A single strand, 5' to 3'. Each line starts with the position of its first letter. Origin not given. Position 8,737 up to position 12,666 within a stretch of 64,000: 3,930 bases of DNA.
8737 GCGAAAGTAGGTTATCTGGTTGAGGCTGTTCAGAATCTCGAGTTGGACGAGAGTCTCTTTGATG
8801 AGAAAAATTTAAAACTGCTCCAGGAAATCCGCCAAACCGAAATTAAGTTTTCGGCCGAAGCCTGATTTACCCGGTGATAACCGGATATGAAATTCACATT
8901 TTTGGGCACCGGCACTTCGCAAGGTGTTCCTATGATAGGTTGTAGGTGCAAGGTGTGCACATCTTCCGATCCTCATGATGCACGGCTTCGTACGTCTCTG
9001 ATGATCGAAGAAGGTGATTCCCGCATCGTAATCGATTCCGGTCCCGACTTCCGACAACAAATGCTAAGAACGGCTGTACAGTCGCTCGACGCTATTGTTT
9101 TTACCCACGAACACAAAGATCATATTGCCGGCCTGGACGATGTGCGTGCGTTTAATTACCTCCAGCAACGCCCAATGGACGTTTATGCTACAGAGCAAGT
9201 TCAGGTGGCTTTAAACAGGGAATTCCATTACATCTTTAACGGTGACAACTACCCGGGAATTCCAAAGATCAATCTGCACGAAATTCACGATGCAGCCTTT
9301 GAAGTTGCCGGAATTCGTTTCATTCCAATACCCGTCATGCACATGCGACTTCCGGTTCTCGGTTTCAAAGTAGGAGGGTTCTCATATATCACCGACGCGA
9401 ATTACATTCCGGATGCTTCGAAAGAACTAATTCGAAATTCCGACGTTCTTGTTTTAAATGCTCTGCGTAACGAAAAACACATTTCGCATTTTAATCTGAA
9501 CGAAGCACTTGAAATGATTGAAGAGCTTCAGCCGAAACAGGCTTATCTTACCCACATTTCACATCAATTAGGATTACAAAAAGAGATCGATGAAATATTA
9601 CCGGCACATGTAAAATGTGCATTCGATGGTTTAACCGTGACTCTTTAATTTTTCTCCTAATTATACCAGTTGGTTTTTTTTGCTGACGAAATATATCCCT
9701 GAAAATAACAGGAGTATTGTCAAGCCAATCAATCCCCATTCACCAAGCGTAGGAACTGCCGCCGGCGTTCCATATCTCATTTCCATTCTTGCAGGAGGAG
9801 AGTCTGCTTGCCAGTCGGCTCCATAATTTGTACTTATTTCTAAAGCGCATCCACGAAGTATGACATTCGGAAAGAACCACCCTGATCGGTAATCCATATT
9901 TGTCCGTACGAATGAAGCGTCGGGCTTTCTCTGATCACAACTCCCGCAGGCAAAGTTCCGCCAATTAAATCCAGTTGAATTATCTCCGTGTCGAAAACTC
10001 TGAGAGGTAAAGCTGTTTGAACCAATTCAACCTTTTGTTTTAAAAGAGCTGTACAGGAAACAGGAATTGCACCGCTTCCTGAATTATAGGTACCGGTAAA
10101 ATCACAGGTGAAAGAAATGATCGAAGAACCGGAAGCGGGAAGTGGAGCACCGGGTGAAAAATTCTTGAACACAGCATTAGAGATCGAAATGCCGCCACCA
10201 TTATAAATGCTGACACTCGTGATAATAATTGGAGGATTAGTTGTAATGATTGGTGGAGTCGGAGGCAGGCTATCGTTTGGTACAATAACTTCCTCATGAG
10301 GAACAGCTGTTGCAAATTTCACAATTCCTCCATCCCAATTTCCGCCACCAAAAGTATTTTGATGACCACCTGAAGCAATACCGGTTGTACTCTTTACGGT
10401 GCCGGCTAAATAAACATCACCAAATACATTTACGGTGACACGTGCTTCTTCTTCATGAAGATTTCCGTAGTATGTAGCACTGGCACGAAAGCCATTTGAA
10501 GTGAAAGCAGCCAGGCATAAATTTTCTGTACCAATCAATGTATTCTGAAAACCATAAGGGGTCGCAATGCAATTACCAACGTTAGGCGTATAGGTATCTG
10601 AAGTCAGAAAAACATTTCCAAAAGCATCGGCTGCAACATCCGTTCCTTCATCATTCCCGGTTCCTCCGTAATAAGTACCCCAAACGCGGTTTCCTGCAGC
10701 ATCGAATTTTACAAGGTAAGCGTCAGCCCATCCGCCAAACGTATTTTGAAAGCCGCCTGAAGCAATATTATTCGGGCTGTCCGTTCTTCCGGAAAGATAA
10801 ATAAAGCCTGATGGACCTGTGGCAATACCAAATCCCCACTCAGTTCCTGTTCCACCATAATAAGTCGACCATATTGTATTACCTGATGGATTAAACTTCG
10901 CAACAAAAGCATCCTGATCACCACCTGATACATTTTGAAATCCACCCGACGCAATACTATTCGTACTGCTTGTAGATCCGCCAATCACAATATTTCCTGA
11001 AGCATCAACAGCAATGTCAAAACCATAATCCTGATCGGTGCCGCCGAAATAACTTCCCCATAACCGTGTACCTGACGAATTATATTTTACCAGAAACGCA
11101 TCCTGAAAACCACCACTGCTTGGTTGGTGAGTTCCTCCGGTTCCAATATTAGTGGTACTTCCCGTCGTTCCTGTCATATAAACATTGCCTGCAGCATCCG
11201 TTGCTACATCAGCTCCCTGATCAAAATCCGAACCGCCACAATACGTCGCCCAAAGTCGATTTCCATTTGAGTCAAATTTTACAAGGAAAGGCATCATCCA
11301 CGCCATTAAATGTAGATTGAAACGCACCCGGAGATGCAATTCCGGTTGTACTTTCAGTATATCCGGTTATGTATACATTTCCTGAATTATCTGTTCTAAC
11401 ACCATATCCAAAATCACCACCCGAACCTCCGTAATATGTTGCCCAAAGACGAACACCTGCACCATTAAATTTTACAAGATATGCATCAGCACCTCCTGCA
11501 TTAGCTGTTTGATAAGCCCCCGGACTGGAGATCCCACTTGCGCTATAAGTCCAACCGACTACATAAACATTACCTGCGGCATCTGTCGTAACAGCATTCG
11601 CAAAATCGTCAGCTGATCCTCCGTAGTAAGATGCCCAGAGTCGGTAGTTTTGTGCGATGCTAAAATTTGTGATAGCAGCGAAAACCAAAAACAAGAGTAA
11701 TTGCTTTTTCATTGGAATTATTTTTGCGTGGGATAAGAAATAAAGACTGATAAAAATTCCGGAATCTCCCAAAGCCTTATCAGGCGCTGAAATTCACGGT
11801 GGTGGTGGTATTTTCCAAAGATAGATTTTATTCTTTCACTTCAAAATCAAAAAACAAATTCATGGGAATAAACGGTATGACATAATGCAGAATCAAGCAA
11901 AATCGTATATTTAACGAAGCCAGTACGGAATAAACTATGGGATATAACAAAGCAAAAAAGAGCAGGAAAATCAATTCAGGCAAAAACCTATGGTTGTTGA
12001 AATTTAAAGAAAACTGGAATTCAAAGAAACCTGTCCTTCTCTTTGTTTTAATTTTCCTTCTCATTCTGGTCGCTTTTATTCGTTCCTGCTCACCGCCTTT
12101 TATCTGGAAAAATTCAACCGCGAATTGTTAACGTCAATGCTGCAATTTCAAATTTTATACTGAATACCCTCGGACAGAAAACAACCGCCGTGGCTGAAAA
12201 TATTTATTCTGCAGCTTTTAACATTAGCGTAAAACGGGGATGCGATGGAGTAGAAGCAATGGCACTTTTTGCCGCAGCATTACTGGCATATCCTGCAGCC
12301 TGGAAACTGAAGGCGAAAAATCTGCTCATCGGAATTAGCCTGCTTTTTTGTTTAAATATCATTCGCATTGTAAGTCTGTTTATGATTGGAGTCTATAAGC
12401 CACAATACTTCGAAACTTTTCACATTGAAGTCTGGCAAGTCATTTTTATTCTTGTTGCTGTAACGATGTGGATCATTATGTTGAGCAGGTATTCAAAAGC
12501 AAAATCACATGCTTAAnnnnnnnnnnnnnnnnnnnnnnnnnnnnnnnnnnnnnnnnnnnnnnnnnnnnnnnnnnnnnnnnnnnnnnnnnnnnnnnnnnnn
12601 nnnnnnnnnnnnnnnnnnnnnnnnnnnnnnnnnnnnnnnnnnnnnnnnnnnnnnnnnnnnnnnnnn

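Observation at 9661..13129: XrtF exosortase pair directly next to an SBBP beta-propeller protein with an IPTL-CTERM-type sorting tail: candidate substrate for the orphan Bacteroidetes exosortase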

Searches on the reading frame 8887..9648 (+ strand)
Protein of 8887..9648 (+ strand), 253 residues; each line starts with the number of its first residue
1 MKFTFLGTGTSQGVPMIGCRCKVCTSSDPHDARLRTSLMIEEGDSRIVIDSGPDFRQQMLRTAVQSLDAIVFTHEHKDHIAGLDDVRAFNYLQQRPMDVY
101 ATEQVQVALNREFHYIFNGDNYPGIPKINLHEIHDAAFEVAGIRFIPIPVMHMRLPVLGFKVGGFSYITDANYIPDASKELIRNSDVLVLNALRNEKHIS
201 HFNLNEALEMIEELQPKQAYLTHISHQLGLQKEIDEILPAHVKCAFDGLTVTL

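Call 16: find_encoding_contigs(protein=window:8887-9648:+, flank=6000, max_places=8)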
Protein window:8887-9648:+ (253 aa): no gene with exactly this product is on record in the collection.

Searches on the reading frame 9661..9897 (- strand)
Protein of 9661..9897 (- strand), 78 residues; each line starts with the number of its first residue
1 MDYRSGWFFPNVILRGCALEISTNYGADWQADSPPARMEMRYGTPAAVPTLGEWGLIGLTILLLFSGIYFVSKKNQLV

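Call 4: search_protein_families(library=ncbifam, proteins=[window:9661-9897:-], max_evalue=0.1)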
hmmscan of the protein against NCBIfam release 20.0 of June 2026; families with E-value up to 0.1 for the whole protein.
window:9661-9897:- (78 aa): 2 families
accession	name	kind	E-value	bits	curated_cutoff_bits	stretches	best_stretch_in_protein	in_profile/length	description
TIGR04174.1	IPTL_CTERM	subfamily_domain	4.1e-06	27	20.5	1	48-68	1-21/27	IPTL-CTERM sorting domain-containing protein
NF033207.2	midcut_by_XrtH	subfamily_domain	2.4e-05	24.5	45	1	28-66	18-55/175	midcut-by-XrtH protein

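Call 5: search_protein_families(library=pfam, proteins=[window:9661-9897:-], max_evalue=0.1)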
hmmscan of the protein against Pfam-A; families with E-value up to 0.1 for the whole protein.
window:9661-9897:- (78 aa): 1 family
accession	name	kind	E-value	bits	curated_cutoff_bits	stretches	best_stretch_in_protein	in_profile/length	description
PF18203.6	IPTL-CTERM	-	6.5e-05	23.1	20.8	1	46-63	1-18/28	IPTL-CTERM motif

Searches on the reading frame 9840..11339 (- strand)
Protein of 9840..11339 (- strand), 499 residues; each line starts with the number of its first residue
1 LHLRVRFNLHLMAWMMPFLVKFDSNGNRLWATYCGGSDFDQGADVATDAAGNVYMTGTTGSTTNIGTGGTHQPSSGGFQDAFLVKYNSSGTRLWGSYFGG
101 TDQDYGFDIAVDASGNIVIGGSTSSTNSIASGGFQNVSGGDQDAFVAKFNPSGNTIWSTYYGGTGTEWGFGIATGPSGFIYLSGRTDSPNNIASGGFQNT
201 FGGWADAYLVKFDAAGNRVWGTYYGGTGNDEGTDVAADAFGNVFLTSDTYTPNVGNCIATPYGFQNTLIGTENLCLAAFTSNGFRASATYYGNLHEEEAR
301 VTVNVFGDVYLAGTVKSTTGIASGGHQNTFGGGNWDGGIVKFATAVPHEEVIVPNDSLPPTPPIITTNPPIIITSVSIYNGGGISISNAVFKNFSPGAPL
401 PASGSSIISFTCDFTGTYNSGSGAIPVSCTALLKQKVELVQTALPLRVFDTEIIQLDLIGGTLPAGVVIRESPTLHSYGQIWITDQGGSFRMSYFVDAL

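Call 4: search_protein_families(library=ncbifam, proteins=[window:9840-11339:-], max_evalue=0.1)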
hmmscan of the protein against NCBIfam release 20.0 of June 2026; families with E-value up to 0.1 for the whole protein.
window:9840-11339:- (499 aa): 2 families
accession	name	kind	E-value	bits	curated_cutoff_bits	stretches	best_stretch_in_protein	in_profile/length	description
NF047494.1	Lepto_SBBP_lipo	equivalog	1.6e-26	93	400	2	18-199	283-459/466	SBBP repeat beta-propeller lipoprotein, LipL53 family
TIGR02608.1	delta_60_rpt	domain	0.016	15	76.5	0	105-154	2-39/55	delta-60 repeat domain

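Call 5: search_protein_families(library=pfam, proteins=[window:9840-11339:-], max_evalue=0.1)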
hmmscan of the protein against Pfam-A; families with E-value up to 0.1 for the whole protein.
window:9840-11339:- (499 aa): 1 family
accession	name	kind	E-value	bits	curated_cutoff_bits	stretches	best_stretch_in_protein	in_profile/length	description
PF06739.17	SBBP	-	2.2e-13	50.4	20.5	4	30-61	2-34/38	Beta-propeller repeat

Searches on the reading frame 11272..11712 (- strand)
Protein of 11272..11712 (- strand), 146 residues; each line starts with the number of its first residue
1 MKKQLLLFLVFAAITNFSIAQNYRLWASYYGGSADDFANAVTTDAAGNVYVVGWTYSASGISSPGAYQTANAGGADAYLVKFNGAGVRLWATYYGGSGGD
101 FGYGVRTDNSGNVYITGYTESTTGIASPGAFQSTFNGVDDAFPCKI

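Call 4: search_protein_families(library=ncbifam, proteins=[window:11272-11712:-], max_evalue=0.1)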
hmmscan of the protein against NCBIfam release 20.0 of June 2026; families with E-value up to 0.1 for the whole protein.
window:11272-11712:- (146 aa): 2 families
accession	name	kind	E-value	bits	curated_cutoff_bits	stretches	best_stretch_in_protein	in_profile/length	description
NF047494.1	Lepto_SBBP_lipo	equivalog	1.2e-11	43.9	400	1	21-122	348-448/466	SBBP repeat beta-propeller lipoprotein, LipL53 family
TIGR02608.1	delta_60_rpt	domain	0.00053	19.8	76.5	0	36-59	1-23/55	delta-60 repeat domain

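Call 5: search_protein_families(library=pfam, proteins=[window:11272-11712:-], max_evalue=0.1)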
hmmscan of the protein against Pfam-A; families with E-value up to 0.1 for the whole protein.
window:11272-11712:- (146 aa): 2 families
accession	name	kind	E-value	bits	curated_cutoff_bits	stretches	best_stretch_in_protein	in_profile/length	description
PF06739.17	SBBP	-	1.1e-13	51.3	20.5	2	90-121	2-34/38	Beta-propeller repeat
PF16600.10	Caskin1-CID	-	0.046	14.5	30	0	44-92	10-55/59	Caskin1 CASK-interaction domain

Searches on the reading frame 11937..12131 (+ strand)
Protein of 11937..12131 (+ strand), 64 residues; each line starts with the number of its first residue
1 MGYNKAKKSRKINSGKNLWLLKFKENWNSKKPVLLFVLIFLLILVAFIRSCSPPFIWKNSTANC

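Call 4: search_protein_families(library=ncbifam, proteins=[window:11937-12131:+], max_evalue=0.1)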
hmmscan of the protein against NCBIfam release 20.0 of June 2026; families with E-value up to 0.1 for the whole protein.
window:11937-12131:+ (64 aa): 1 family
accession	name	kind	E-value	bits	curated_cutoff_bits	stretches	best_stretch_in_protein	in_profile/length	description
TIGR02908.1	CoxD_Bacillus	equivalog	0.035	14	117.85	1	7-49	5-45/110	cytochrome c oxidase subunit IVB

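Call 5: search_protein_families(library=pfam, proteins=[window:11937-12131:+], max_evalue=0.1)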
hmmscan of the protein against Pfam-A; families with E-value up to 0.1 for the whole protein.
window:11937-12131:+ (64 aa): 0 families

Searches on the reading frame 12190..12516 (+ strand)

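Call 4: search_protein_families(library=ncbifam, proteins=[window:12190-12516:+], max_evalue=0.1)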
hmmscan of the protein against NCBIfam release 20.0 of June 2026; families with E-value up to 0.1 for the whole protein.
window:12190-12516:+ (108 aa): 12 families
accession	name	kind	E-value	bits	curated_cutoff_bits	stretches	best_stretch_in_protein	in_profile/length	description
TIGR04177.1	exosort_XrtH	exception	3.3e-20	72.7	86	1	9-101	63-155/158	exosortase H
NF046081.1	exosort_XrtX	exception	5.2e-18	65.5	170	1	11-105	72-166/168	exosortase X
TIGR04300.1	exosort_XrtM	exception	5e-17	62.7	125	1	4-92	47-135/150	exosortase family protein XrtM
TIGR04178.1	exo_archaeo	signature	1.5e-15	57.3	23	1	13-96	2-91/97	exosortase/archaeosortase family protein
TIGR04144.1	archaeo_VPXXXP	exception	5.6e-12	45.9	150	1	11-99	63-151/156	archaeosortase B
NF046083.1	exosort_XrtY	exception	3.9e-11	43.1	160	1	11-95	82-166/168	exosortase Y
TIGR04128.1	exoso_Fjoh_1448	exception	7.4e-11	42.6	90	1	9-103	80-174/174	exosortase family protein XrtF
TIGR04125.1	exosort_PGF_TRM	exception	4.1e-09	36.3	75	1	12-77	144-207/271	archaeosortase A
NF033505.2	paceosortase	exception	9.2e-09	35.6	80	1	4-101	50-148/167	pacearchaeosortase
TIGR04124.1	archaeo_artE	exception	1.6e-06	28.3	95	1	5-97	56-146/153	archaeosortase family protein ArtE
NF045528.1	heimosortase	equivalog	7.1e-05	22.9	130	1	11-70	85-144/199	heimdallarchaeosortase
NF041736.1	archaeo_artH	equivalog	0.016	15.2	200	1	11-84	84-165/202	archaeosortase H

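Call 5: search_protein_families(library=pfam, proteins=[window:12190-12516:+], max_evalue=0.1)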
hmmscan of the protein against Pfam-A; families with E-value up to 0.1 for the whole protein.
window:12190-12516:+ (108 aa): 1 family
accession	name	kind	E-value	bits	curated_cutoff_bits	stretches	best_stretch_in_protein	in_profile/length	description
PF09721.15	Exosortase_EpsH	-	1.5e-06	28.2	25.7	1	6-97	154-251/254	Transmembrane exosortase (Exosortase_EpsH)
